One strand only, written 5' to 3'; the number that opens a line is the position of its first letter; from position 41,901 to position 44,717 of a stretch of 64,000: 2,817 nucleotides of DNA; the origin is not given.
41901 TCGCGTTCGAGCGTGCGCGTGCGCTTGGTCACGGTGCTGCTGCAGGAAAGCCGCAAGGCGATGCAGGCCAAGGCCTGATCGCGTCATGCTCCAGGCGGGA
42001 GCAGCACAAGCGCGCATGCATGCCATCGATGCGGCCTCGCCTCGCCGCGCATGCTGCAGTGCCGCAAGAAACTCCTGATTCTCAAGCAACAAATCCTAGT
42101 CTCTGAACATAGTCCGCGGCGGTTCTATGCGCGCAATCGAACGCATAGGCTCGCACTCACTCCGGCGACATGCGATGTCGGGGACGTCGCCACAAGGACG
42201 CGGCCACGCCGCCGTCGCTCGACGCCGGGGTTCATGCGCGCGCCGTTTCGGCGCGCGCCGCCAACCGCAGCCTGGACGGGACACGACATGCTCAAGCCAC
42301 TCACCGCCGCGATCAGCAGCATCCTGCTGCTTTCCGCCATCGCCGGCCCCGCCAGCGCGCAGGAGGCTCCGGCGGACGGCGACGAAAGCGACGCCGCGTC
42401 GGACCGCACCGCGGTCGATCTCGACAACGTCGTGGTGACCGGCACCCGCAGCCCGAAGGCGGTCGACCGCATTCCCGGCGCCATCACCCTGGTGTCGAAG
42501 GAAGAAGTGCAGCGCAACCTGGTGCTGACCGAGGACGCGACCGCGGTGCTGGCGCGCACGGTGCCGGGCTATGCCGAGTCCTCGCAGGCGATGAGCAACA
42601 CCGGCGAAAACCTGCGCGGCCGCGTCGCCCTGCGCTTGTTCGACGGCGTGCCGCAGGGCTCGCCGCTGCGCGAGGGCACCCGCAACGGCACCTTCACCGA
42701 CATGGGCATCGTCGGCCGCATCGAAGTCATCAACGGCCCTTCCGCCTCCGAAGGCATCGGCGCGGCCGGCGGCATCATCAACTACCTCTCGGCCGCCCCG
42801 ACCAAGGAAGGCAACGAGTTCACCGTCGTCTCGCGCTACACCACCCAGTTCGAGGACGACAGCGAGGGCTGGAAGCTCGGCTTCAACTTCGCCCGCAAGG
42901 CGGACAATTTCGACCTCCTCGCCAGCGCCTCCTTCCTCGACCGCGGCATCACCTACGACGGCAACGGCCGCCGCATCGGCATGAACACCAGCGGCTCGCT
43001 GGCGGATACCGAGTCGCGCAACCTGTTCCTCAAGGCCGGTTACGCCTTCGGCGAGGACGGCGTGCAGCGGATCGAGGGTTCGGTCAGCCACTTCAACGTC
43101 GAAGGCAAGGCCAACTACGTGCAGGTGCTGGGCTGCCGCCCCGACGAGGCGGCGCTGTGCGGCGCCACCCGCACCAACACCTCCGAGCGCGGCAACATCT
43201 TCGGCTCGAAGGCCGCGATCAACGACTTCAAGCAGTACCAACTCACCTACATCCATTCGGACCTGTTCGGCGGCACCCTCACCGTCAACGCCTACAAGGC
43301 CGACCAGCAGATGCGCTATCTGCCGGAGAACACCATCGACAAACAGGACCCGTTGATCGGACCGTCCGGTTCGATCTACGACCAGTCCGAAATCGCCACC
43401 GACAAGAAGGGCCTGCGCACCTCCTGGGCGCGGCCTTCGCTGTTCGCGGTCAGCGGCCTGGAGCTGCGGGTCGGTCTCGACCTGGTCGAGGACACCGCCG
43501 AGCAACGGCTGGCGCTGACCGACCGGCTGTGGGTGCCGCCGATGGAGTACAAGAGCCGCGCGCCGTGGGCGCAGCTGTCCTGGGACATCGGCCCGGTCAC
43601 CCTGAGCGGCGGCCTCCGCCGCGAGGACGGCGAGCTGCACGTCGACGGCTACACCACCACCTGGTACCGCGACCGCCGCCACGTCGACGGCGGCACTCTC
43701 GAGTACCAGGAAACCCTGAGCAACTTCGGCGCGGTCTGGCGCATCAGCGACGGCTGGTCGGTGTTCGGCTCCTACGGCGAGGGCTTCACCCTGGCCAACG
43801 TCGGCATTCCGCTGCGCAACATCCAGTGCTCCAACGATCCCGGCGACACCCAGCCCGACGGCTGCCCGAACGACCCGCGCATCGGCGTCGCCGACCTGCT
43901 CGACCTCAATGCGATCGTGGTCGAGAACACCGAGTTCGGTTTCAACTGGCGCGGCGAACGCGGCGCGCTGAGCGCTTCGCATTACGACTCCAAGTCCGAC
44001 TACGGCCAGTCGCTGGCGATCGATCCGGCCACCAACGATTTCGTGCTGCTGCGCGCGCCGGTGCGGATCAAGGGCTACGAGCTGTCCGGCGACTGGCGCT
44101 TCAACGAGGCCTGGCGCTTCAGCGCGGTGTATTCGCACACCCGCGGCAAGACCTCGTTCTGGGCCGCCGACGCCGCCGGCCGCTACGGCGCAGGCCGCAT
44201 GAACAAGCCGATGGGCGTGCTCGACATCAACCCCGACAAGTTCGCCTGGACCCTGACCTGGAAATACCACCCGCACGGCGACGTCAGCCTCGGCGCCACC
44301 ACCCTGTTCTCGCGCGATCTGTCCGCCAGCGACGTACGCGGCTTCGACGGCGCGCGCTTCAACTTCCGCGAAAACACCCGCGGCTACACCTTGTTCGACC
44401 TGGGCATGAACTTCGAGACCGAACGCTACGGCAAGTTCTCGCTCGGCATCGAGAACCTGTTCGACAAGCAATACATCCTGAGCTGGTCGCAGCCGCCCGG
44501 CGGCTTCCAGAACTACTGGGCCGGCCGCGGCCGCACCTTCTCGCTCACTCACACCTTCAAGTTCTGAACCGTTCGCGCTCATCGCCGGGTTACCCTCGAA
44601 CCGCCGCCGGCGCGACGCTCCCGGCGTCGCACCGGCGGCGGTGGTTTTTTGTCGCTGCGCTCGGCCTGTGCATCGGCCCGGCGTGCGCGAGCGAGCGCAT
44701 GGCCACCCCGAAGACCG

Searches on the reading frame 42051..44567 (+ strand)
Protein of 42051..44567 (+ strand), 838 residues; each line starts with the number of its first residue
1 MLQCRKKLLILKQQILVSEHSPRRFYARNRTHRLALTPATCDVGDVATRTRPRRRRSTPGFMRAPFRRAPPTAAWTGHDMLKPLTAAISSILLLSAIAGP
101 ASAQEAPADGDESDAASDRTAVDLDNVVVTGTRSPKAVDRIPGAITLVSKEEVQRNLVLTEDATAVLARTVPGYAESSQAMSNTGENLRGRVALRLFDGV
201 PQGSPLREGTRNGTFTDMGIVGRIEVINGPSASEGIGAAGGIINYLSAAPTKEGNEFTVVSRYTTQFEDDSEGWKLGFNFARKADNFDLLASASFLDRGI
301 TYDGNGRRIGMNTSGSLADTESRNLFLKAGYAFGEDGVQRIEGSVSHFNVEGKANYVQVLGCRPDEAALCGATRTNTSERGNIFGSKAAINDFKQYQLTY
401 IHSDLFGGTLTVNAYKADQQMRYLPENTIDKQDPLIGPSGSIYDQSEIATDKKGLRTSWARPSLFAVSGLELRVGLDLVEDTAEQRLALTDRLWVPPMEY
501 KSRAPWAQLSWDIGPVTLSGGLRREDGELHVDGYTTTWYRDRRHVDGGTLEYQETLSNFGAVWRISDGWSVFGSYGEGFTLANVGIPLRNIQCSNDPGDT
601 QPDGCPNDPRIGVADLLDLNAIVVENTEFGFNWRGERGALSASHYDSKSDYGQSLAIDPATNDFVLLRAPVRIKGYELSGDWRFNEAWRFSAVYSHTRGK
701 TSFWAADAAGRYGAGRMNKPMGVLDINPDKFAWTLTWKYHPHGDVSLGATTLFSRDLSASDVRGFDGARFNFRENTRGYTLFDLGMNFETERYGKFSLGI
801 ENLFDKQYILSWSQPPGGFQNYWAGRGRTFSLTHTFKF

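Call 76: search_protein_families(library=pfam, proteins=[window:42051-44567:+], max_evalue=0.00001)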
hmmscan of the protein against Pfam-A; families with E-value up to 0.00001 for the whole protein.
window:42051-44567:+ (838 aa): 2 families
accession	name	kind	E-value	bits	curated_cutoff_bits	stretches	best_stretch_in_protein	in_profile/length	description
PF00593.30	TonB_dep_Rec_b-barrel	-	1.1e-25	91.8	27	1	376-803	43-436/436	TonB dependent receptor-like, beta-barrel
PF07715.20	Plug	-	6.7e-08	33.4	23.9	1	139-242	3-107/107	TonB-dependent Receptor Plug Domain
